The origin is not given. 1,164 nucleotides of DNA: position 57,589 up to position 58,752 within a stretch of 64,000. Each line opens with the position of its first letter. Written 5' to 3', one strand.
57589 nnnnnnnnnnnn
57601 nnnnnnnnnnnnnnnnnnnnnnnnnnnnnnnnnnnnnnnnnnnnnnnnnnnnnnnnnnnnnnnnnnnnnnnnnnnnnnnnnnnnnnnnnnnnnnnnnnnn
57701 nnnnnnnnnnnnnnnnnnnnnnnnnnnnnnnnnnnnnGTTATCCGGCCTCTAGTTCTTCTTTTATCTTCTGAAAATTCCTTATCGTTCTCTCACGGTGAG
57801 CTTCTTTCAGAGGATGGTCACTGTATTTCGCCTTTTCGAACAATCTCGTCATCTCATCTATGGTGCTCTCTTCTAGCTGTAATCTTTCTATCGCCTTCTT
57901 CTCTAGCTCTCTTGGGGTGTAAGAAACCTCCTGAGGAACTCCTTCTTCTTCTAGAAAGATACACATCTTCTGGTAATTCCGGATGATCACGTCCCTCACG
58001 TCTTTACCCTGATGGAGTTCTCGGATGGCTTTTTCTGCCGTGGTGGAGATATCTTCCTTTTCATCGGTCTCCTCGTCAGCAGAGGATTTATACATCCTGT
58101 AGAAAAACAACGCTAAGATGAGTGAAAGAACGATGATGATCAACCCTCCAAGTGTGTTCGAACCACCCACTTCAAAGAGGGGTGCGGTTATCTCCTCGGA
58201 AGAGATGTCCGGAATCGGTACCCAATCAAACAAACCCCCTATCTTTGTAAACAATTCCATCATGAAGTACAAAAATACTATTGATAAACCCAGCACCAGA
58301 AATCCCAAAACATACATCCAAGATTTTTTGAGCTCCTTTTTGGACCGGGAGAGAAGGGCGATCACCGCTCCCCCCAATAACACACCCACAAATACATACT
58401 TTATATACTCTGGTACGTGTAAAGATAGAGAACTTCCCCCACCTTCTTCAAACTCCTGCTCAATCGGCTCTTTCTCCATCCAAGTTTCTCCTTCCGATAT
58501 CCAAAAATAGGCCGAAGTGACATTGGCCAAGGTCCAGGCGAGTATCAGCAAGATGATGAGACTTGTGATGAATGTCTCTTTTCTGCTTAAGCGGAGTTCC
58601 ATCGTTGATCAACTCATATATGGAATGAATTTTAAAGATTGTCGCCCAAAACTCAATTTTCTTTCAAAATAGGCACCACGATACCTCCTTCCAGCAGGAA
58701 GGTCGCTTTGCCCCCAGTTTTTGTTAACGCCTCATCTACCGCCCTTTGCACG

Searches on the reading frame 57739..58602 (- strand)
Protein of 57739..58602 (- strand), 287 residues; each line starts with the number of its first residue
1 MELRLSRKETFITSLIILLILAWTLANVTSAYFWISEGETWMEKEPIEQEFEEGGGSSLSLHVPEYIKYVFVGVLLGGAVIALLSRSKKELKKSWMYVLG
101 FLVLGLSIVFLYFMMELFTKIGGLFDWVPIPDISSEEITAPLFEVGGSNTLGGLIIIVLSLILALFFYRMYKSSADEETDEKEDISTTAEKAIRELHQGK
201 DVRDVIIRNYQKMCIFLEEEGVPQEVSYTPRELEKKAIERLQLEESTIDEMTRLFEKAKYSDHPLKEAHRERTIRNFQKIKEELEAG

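Call 81: search_protein_families(library=pfam, proteins=[window:57739-58602:-], max_evalue=0.0001)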
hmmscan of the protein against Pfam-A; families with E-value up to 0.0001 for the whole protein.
window:57739-58602:- (287 aa): 1 family
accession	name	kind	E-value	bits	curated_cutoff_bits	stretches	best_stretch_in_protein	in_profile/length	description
PF13559.11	DUF4129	-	3.4e-09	37.1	24.8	1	210-273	2-64/69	Domain of unknown function (DUF4129)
